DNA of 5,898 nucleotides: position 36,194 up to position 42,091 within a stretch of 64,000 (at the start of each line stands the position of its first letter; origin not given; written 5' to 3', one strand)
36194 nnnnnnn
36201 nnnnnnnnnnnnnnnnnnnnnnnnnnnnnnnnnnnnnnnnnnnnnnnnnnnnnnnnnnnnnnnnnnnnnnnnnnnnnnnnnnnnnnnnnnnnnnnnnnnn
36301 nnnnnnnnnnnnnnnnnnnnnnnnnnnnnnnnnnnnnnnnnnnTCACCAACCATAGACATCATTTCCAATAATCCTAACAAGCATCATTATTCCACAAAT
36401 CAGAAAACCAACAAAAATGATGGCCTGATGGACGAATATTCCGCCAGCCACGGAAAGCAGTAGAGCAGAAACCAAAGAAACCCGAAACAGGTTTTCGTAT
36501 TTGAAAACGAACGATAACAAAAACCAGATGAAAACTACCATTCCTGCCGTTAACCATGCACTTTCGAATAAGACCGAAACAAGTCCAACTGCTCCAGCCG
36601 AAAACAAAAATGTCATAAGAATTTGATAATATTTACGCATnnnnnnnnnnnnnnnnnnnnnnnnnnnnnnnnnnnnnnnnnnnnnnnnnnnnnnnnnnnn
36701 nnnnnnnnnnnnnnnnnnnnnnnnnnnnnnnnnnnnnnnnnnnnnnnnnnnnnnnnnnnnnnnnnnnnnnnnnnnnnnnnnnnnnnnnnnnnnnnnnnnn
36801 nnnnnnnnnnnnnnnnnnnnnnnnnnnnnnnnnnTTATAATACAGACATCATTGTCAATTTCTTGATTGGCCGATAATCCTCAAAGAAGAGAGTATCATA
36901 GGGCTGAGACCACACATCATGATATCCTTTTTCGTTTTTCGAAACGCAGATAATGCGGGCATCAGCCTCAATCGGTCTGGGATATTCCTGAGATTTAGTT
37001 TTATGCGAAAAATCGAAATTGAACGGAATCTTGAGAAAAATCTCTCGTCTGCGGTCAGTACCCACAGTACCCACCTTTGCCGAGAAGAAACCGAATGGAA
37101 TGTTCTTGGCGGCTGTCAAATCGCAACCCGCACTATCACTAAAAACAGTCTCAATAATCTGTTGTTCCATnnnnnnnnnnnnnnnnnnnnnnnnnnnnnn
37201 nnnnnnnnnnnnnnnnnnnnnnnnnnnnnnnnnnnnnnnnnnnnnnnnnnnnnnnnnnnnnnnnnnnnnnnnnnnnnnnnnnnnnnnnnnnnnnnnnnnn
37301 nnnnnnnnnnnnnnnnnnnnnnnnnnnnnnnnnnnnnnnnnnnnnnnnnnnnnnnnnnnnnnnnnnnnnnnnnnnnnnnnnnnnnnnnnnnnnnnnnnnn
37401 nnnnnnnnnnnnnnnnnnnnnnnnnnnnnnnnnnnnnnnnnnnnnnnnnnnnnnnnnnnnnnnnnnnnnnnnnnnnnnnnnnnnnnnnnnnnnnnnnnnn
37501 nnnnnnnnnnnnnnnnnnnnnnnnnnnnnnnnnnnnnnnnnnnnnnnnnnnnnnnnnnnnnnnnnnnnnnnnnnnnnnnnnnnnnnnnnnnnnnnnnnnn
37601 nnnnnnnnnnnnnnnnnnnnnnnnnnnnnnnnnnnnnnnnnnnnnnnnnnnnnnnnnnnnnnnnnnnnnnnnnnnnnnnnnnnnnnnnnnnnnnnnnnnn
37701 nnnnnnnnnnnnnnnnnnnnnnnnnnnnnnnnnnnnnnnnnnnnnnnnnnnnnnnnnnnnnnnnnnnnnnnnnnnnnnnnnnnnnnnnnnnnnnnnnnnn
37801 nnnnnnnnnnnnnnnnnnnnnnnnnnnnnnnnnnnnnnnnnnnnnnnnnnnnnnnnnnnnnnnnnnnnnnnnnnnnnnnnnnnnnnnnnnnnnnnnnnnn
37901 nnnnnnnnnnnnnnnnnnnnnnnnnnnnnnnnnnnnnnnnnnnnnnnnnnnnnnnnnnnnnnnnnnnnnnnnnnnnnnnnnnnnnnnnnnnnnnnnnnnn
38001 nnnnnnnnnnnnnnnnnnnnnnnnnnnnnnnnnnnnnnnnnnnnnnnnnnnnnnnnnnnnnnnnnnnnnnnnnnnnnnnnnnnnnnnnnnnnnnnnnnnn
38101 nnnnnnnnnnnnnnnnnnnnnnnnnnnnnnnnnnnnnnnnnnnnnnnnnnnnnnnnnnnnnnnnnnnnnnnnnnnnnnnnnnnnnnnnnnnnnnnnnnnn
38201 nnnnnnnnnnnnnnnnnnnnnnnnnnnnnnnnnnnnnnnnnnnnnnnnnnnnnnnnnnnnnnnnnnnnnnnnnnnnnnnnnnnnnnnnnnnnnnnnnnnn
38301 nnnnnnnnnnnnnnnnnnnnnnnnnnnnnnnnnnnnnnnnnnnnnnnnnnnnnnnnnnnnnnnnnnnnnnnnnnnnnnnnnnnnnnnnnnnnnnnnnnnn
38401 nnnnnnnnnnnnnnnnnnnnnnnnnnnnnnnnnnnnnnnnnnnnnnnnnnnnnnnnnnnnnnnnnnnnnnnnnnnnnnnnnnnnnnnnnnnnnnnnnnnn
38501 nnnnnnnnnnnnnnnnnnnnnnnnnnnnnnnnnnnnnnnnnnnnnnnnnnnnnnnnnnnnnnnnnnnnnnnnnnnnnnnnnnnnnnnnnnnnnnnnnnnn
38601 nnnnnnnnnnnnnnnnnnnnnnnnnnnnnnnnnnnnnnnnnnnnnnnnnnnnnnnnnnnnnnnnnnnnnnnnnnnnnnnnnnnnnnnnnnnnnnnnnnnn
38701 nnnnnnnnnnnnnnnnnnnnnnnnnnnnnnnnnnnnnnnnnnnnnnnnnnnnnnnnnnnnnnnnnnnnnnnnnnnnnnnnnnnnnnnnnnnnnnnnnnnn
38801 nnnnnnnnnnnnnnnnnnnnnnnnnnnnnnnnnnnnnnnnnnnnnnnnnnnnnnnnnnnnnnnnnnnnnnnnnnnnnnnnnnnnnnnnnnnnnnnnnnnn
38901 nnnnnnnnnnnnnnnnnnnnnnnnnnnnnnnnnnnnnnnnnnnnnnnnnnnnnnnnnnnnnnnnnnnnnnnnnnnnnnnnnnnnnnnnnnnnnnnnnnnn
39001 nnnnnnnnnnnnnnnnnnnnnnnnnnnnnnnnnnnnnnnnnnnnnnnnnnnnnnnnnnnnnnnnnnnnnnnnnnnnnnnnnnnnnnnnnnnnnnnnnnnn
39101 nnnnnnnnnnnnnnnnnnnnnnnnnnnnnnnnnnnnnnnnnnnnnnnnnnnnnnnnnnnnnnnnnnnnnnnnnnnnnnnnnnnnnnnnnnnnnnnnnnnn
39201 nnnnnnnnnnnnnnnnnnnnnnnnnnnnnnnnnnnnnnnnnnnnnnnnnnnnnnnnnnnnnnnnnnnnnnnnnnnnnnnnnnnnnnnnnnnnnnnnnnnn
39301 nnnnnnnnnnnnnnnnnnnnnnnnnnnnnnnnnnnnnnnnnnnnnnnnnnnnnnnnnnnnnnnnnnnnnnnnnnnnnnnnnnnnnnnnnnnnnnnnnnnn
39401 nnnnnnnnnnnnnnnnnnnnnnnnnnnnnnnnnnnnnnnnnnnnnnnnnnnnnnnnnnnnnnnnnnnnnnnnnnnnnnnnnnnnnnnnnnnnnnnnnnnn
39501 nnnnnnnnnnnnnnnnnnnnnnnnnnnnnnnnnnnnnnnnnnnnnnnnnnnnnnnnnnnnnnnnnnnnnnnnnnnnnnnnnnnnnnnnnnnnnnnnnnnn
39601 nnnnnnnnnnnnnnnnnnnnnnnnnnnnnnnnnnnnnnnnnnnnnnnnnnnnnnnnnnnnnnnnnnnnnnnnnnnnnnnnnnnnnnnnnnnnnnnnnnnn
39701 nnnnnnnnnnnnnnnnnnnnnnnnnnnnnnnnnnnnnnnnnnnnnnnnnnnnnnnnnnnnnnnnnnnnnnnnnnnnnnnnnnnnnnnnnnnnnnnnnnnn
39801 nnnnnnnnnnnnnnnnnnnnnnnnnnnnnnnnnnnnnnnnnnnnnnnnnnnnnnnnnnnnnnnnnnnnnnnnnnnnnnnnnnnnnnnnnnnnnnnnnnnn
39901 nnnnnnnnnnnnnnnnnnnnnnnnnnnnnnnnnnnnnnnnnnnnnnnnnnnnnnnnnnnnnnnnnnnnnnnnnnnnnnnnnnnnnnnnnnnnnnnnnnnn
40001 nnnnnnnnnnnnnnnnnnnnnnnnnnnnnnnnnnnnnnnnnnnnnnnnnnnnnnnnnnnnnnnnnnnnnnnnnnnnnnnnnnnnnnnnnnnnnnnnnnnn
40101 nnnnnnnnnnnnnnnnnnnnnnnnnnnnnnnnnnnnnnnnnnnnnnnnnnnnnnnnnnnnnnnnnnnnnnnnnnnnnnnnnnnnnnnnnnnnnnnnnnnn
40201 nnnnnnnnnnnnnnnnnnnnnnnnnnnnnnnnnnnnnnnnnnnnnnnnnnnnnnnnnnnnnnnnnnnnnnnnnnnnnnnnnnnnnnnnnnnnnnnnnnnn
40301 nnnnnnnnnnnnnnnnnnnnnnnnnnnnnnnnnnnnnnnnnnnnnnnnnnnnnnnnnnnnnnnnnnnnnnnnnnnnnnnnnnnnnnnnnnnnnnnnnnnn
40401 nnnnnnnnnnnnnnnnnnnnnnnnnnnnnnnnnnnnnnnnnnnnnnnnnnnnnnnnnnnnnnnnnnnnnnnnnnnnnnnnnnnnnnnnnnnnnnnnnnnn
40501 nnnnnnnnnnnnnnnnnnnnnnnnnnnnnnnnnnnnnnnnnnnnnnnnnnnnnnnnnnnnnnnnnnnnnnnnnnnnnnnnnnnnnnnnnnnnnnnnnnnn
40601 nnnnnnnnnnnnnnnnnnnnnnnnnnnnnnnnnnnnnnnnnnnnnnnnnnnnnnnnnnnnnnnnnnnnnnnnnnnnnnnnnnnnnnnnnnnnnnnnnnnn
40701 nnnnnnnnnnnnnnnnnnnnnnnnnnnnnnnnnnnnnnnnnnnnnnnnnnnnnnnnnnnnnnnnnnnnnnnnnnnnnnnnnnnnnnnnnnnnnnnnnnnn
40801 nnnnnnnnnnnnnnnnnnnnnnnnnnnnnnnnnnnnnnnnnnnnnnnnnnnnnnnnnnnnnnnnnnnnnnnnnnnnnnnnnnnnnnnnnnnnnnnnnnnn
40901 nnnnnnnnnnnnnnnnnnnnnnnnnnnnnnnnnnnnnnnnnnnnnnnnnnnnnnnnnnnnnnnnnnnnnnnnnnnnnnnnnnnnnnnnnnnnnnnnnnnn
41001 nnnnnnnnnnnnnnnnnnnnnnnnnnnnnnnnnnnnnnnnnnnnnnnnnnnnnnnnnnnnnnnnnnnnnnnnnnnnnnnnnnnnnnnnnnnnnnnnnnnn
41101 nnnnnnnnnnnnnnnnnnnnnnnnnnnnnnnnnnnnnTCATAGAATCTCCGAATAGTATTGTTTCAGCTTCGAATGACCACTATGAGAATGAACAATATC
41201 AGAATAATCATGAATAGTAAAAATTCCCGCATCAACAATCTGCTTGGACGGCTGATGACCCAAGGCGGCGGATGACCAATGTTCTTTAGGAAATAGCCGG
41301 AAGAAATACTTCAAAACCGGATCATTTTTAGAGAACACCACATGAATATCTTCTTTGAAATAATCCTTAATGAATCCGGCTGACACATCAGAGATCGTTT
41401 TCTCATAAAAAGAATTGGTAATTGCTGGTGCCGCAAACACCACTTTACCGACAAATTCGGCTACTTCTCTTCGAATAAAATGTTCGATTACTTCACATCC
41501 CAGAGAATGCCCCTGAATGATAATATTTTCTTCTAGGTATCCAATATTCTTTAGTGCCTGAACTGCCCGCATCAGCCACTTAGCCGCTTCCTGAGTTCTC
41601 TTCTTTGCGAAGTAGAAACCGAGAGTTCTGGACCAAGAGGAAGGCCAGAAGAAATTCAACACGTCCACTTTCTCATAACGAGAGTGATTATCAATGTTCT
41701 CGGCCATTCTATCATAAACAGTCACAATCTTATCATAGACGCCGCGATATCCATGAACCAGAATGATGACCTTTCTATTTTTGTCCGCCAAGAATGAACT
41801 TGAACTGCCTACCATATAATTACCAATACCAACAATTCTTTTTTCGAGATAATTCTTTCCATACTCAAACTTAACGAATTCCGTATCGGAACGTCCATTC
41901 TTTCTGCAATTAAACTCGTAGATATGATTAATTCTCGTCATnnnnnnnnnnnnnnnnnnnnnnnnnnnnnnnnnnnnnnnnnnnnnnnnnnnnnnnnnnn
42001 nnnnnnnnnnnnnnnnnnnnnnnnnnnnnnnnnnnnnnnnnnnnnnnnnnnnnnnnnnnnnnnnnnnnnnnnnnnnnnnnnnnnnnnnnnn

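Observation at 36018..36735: Two paralogous tRNA-like elements with perfect T-arm and acceptor 3' strand but no foldable anticodon arm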

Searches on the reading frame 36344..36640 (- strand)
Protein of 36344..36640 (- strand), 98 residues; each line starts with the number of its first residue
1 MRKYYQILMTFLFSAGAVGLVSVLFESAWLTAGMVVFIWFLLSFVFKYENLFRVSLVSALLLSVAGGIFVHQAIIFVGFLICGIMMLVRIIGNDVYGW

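Call 14: find_related_loci(query=window:36347-36640:-, collection=viral_contigs, flank=3000)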
Query window:36347-36640:- (98 aa) in viral_contigs; peptide patterns used: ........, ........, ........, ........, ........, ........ (x = any residue, [..] = any of these).
28 stretches matched a pattern, but none encodes a relative of the query by tblastn (E <= 1e-3).

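Call 16: find_encoding_contigs(protein=window:36344-36640:-, flank=3000, max_places=10)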
Protein window:36344-36640:- (98 aa): 1 contig read that carries it; 1 place shown.
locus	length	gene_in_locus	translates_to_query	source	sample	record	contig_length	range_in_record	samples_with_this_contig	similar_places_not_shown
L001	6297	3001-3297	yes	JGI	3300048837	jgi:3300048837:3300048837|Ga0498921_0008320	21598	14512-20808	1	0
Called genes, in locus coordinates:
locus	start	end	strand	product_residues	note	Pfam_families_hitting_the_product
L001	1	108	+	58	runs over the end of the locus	-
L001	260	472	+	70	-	-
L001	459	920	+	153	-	-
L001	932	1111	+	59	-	-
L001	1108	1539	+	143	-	-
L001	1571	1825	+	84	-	-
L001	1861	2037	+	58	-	-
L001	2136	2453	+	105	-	-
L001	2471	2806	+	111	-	-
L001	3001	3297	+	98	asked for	-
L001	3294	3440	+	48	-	-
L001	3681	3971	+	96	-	-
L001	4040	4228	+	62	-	-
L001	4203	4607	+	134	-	-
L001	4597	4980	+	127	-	-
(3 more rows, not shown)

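Call 32: find_homologous_proteins(query=window:36347-36640:-, max_evalue=0.01)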
Query window:36347-36640:- (98 aa): 1 proteins with E <= 0.01 among 37 candidates.
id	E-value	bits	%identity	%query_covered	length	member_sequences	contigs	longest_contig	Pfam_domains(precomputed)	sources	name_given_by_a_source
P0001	6.3e-53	195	100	100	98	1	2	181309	-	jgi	jgi:hypothetical protein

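Call 97: search_protein_families(library=pfam, proteins=[window:36347-36640:-], max_evalue=0.01)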
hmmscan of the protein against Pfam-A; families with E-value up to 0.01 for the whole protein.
window:36347-36640:- (98 aa): 0 families

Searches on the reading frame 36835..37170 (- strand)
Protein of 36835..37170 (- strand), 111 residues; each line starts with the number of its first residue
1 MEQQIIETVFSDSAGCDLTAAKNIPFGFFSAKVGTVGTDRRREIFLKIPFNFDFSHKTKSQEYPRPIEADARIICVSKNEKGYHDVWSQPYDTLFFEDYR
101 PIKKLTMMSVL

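Call 15: find_related_loci(query=window:36838-37170:-, collection=viral_contigs, flank=3000)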
Query window:36838-37170:- (111 aa) in viral_contigs; peptide patterns used: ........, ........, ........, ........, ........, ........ (x = any residue, [..] = any of these).
10 stretches matched a pattern, but none encodes a relative of the query by tblastn (E <= 1e-3).

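Call 17: find_encoding_contigs(protein=window:36835-37170:-, flank=3000, max_places=10)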
Protein window:36835-37170:- (111 aa): 1 contig read that carries it; 1 place shown.
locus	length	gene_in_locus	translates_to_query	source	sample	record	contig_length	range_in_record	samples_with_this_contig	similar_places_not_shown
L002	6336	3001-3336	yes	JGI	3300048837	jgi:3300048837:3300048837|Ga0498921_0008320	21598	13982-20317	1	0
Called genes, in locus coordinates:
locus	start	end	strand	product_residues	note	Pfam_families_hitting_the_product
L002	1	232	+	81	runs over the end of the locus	-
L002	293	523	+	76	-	-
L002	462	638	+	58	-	-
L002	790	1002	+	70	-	-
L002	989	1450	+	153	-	-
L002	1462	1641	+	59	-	-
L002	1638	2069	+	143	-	-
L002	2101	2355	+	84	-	-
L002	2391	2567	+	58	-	-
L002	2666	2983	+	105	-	-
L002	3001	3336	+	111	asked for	-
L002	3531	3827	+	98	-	-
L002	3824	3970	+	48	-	-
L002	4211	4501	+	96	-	-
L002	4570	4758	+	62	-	-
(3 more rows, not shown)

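Call 97: search_protein_families(library=pfam, proteins=[window:36838-37170:-], max_evalue=0.01)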
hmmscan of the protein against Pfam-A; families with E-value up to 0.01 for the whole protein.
window:36838-37170:- (111 aa): 0 families

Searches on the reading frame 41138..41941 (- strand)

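Call 44: search_protein_families(library=phrogs, proteins=[window:41138-41941:-], max_evalue=0.00001)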
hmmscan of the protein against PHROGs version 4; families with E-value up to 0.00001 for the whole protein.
window:41138-41941:- (267 aa): 0 families

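Call 97: search_protein_families(library=pfam, proteins=[window:41141-41941:-], max_evalue=0.01)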
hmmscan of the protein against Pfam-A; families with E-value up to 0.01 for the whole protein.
window:41141-41941:- (267 aa): 3 families
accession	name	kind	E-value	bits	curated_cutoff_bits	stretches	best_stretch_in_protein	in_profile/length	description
PF05990.18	DUF900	-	1.1e-10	41.8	20.5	1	52-212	15-169/232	Alpha/beta hydrolase of unknown function (DUF900)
PF06821.19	Ser_hydrolase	-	2.8e-08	34.3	22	1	117-212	37-131/172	Serine hydrolase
PF12146.15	Hydrolase_4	-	0.0052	16.6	27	0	137-177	75-114/239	Serine aminopeptidase, S33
